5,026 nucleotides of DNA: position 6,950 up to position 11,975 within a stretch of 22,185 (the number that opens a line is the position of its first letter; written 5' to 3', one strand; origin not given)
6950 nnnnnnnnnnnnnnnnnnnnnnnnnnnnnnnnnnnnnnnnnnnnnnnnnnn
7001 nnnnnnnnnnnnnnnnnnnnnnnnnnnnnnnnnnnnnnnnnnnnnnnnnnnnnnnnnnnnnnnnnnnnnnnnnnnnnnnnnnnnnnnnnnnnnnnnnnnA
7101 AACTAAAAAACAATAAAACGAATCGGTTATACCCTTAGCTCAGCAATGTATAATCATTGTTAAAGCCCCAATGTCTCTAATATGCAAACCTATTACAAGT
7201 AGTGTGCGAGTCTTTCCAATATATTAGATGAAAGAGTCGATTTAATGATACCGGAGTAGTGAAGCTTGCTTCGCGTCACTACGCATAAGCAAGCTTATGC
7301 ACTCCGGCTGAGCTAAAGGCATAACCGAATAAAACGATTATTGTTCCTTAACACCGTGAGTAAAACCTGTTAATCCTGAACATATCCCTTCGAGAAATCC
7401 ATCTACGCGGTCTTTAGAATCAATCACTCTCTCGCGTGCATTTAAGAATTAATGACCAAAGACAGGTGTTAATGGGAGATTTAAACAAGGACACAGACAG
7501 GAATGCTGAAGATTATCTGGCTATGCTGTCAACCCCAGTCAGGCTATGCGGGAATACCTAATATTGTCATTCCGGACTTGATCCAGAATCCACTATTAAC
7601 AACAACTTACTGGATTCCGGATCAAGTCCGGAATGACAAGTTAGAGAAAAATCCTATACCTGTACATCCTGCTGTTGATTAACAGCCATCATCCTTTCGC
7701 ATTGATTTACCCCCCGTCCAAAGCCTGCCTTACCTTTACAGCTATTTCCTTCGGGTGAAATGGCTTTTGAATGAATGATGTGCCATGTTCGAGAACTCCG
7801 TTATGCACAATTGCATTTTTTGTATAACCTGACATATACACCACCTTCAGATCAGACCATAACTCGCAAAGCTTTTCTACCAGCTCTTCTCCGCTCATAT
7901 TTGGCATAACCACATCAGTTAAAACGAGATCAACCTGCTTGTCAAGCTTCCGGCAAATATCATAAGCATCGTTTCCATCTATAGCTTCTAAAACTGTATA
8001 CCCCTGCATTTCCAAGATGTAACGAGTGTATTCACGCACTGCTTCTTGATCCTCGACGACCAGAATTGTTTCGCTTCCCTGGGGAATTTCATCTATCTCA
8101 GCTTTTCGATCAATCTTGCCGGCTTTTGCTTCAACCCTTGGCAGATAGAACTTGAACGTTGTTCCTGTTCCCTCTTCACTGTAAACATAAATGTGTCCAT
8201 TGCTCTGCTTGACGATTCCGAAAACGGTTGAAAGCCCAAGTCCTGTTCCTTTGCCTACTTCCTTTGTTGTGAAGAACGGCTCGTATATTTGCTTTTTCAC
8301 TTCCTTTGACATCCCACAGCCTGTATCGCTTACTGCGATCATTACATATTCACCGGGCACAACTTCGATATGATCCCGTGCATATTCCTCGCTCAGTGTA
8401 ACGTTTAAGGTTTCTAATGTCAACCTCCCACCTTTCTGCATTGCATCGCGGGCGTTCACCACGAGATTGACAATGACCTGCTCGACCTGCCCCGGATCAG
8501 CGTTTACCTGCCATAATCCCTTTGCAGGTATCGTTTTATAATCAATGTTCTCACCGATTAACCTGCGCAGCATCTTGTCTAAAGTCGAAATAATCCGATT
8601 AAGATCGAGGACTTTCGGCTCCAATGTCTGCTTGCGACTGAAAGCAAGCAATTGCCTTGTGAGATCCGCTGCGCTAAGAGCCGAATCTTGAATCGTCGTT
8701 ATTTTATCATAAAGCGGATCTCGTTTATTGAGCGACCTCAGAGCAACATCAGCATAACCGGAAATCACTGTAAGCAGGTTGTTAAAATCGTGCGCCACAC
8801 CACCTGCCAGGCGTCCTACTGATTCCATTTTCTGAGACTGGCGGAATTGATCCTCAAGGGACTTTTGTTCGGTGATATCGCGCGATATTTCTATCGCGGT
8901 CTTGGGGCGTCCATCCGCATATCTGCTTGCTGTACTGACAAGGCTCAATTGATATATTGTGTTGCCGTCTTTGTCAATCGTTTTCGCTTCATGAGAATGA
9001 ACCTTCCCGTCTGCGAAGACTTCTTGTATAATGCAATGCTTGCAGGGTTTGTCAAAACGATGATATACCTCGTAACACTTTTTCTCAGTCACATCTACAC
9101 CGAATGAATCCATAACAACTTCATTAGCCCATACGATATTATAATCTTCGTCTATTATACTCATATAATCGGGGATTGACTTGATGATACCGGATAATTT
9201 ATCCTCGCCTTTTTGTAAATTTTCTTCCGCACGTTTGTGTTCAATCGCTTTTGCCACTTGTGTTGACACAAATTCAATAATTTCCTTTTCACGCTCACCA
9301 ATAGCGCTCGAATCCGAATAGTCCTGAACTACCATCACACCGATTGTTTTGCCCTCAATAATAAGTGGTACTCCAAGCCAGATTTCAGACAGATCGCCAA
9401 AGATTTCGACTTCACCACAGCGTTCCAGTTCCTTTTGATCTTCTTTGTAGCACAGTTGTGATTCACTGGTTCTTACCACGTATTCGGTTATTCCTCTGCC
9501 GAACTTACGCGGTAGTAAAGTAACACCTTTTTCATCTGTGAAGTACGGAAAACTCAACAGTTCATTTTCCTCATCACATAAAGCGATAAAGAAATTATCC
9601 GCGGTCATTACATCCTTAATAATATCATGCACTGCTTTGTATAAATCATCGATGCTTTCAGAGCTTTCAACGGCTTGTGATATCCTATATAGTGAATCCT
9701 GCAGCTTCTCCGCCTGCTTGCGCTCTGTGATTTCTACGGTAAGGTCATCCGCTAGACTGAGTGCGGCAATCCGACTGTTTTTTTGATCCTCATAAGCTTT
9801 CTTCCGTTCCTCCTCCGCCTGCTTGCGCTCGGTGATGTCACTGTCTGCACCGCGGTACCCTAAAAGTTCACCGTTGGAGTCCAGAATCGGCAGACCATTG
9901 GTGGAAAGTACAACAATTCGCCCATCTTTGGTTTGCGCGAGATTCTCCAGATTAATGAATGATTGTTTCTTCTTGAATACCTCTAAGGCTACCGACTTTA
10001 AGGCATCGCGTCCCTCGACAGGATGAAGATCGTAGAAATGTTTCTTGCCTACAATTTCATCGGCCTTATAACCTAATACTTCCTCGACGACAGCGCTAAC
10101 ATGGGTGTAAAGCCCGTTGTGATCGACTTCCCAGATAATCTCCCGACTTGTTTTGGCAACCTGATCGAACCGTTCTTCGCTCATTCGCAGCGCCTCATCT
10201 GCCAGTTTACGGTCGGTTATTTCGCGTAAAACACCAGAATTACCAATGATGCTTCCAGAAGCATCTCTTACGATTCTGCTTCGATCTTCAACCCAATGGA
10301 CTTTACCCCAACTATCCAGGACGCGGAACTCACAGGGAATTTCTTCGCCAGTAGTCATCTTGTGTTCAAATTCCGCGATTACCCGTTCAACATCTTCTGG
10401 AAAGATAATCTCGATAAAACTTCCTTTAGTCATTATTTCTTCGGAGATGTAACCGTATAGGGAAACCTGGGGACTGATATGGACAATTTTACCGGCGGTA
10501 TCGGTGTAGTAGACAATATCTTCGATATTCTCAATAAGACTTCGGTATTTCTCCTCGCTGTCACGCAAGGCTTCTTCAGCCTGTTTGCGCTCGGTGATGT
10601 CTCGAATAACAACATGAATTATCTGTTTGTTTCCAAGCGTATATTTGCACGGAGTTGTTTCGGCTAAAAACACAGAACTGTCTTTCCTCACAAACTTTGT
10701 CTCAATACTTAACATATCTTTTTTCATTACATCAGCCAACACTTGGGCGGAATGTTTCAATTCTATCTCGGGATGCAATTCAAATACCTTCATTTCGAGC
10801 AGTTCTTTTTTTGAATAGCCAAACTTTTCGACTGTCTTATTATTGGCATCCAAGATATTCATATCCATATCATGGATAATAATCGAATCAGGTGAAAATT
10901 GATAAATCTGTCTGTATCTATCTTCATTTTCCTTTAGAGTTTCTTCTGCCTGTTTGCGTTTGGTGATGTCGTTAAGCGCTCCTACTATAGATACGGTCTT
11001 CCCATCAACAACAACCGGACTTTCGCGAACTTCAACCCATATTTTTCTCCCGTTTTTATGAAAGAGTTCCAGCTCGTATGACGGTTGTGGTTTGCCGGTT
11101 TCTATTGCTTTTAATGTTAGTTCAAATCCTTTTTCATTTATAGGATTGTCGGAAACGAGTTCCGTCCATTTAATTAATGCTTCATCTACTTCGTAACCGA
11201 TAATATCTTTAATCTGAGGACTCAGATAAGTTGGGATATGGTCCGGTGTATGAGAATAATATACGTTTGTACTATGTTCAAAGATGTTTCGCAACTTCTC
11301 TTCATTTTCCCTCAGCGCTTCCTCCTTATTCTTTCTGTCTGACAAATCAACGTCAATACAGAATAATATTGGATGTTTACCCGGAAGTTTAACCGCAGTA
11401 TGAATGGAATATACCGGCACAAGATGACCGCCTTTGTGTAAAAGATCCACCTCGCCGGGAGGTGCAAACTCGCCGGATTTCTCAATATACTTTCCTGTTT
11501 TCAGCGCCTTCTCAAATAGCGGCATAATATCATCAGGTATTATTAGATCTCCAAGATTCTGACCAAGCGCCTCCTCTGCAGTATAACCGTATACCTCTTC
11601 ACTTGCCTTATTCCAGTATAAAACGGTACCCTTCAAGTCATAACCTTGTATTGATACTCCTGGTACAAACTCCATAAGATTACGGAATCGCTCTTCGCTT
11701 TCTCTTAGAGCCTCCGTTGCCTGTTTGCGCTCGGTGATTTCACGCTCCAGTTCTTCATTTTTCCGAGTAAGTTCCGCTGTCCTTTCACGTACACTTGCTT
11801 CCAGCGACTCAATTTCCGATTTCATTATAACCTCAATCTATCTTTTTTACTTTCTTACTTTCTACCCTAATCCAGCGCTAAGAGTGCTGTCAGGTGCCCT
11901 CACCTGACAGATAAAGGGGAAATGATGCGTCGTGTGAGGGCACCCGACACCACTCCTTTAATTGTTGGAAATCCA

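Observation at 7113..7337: Two copies of a ~207-bp MITE with 22-bp TIRs; copy 1 shows a 9-bp target-site duplication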

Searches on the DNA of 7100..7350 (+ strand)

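Call 63: search_dna_similar(query=window:7100-7350:+, collection=plasmids, mode=distant, max_rows=10, max_evalue=0.01)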
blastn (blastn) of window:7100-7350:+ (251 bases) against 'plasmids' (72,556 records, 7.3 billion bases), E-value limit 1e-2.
No match.

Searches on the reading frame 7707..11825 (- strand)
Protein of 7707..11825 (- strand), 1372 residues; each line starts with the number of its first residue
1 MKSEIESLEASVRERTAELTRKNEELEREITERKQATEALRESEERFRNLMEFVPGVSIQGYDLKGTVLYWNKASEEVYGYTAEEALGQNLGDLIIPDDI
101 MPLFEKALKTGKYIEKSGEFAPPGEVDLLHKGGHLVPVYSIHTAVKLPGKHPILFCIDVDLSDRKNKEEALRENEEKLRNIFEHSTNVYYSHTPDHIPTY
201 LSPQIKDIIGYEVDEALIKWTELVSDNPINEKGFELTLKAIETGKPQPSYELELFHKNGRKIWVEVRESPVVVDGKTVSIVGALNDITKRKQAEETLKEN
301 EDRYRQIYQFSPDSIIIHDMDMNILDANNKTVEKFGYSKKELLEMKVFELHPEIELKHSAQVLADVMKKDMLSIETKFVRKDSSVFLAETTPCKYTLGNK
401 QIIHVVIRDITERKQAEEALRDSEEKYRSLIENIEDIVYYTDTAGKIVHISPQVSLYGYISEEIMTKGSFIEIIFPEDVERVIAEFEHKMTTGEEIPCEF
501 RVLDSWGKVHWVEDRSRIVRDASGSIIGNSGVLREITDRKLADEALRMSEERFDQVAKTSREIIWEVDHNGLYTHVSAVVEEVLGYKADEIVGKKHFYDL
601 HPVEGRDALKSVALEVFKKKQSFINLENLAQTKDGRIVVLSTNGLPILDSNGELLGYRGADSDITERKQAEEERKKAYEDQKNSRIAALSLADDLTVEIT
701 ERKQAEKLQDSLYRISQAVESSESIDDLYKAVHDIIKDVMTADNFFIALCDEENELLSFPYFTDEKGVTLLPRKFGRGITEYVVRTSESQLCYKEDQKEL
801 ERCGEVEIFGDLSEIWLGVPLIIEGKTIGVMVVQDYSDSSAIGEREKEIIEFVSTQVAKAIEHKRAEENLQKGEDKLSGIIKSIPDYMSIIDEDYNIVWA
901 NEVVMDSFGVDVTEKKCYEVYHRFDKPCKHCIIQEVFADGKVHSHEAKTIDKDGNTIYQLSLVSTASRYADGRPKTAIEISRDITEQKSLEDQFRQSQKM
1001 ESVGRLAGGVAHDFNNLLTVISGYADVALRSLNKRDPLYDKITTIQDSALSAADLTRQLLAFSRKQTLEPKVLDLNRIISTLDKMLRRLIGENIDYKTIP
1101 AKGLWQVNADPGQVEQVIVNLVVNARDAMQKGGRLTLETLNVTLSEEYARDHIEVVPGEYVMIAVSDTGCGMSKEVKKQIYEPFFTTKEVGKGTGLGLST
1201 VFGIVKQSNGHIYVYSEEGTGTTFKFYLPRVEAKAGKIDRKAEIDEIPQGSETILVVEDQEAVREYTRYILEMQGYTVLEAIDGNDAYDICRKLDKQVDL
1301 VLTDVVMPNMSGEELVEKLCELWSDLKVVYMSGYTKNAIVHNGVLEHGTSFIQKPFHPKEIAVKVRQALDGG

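Call 19: search_protein_families(library=pfam, proteins=[window:7707-11825:-])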
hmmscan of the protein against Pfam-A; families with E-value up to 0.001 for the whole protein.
window:7707-11825:- (1372 aa): 11 families
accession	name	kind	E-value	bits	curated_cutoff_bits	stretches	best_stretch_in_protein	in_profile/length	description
PF13426.13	PAS_9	-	5.6e-58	194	27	5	886-986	2-103/103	PAS domain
PF08447.18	PAS_3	-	5e-50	168.1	25.6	4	448-532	2-88/89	PAS fold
PF08448.16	PAS_4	-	3.4e-46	156.4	23.1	5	562-669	6-110/110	PAS fold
PF00989.32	PAS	-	5.9e-45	152.4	22.6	4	552-657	2-106/113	PAS fold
PF02518.31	HATPase_c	-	1.2e-21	77.6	26.4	1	1110-1230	2-109/111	Histidine kinase-, DNA gyrase B-, and HSP90-like ATPase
PF00072.30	Response_reg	-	2.6e-21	76.3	30.2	1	1254-1365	1-110/111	Response regulator receiver domain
PF13188.13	PAS_8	-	5.3e-21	74.2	21.8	1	303-353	2-49/65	PAS domain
PF13185.12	GAF_2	-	1.5e-11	45.1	28.6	1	723-862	2-136/136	GAF domain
PF00512.31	HisKA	-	1.1e-07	32.3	26.9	1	1004-1066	3-64/66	His Kinase A (phospho-acceptor) domain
PF14598.12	PAS_11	-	1.1e-07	32.2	25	0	441-520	8-87/109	PAS domain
PF01590.32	GAF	-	2e-06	28.8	22.4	1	726-861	3-133/133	GAF domain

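Call 27: find_encoding_contigs(protein=window:7707-11825:-, flank=10000, max_places=10)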
Protein window:7707-11825:- (1372 aa): no gene with exactly this product is on record in the collection.

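Call 34: find_homologous_proteins(query=window:7707-11825:-, max_evalue=1e-50)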
Query window:7707-11825:- (1372 aa): 5460 proteins with E <= 1e-50 among 8000 candidates; the best 120 are listed.
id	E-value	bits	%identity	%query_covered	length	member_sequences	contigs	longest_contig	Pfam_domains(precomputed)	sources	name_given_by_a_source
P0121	0.0e+0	3064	100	100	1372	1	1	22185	PF08447.19,PF13426.14,PF13188.14,PF13185.13,PF01590.33,PF08448.17,PF02518.32,PF00512.32,PF00989.32,PF00072.31,PF14598.13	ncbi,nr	ncbi:MAG: PAS domain S-box protein [Candidatus Hatepunaea meridiana]|nr:PAS domain S-box protein [Ca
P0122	0.0e+0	1173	60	28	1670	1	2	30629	PF13596.13,PF08447.19,PF13426.14,PF13188.14,PF12860.14,PF08448.17,PF02518.32,PF00512.32,PF00989.32,PF00072.31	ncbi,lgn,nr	ncbi:PAS domain S-box protein [bacterium]|nr:PAS domain S-box protein [bacterium]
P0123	0.0e+0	1125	44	61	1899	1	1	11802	PF13426.14,PF13188.14,PF18095.8,PF13185.13,PF13492.13,PF00512.32,PF00072.31,PF13596.13,PF08447.19,PF01590.33,PF08448.17,PF02518.32,PF00989.32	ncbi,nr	ncbi:MAG TPA: PAS domain S-box protein [Terriglobales bacterium]|nr:PAS domain S-box protein [Terrig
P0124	0.0e+0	1037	33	98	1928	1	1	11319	PF13596.13,PF08447.19,PF13426.14,PF13188.14,PF12860.14,PF24820.2,PF08448.17,PF02518.32,PF00512.32,PF00989.32,PF00072.31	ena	-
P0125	1.3e-285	969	38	98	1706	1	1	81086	PF13426.14,PF13188.14,PF13185.13,PF24820.2,PF00512.32,PF00072.31,PF13596.13,PF08447.19,PF12860.14,PF01590.33,PF08448.17,PF02518.32,PF00989.32,PF14598.13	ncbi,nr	ncbi:MAG: PAS domain S-box protein [Candidatus Hatepunaea meridiana]|nr:PAS domain S-box protein [Ca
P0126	4.4e-283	961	47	37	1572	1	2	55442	PF13426.14,PF13188.14,PF18095.8,PF13185.13,PF24820.2,PF13492.13,PF00512.32,PF00072.31,PF08447.19,PF12860.14,PF01590.33,PF08448.17,PF02518.32,PF00989.32,PF14598.13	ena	-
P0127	5.8e-277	940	49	37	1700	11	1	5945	PF13426.14,PF13188.14,PF24820.2,PF08348.19,PF00512.32,PF24990.1,PF00072.31,PF13596.13,PF08447.19,PF12860.14,PF08448.17,PF02518.32,PF00989.32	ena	-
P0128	7.2e-274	930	46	38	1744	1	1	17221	PF08447.19,PF13426.14,PF13188.14,PF18095.8,PF12860.14,PF08448.17,PF02518.32,PF00512.32,PF00989.32,PF00072.31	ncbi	-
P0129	1.6e-266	906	46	37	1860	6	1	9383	PF13426.14,PF13188.14,PF10921.15,PF24820.2,PF08670.18,PF08348.19,PF00512.32,PF00072.31,PF08447.19,PF12860.14,PF08448.17,PF02518.32,PF00989.32,PF14598.13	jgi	jgi:PAS domain S-box-containing protein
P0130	1.4e-265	903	52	38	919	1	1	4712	PF08447.19,PF13426.14,PF13188.14,PF08448.17,PF02518.32,PF00512.32,PF00989.32,PF00072.31,PF14598.13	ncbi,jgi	-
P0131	2.5e-264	899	50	37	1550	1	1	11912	PF08447.19,PF13426.14,PF13188.14,PF12860.14,PF24820.2,PF08670.18,PF08448.17,PF02518.32,PF00512.32,PF00989.32,PF00072.31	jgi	-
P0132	1.6e-263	896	49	37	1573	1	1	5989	PF13596.13,PF08447.19,PF13426.14,PF13188.14,PF12860.14,PF24820.2,PF08448.17,PF02518.32,PF00512.32,PF00989.32,PF00072.31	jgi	jgi:PAS domain S-box-containing protein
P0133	4.0e-263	895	66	37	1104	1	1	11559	PF08447.19,PF13426.14,PF13188.14,PF24820.2,PF08448.17,PF02518.32,PF00512.32,PF00989.32,PF00072.31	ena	-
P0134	3.3e-262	891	28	89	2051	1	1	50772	PF13426.14,PF13188.14,PF13185.13,PF24820.2,PF08348.19,PF13492.13,PF00512.32,PF00072.31,PF08447.19,PF12860.14,PF01590.33,PF08448.17,PF02518.32,PF00989.32,PF14598.13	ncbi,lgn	-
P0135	1.5e-260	886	32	98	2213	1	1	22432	PF13426.14,PF13188.14,PF24820.2,PF00512.32,PF00072.31,PF13596.13,PF08447.19,PF12860.14,PF08448.17,PF02518.32,PF00989.32,PF14598.13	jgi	-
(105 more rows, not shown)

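Call 36: find_encoding_contigs(protein=P0125, flank=10000, max_places=2)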
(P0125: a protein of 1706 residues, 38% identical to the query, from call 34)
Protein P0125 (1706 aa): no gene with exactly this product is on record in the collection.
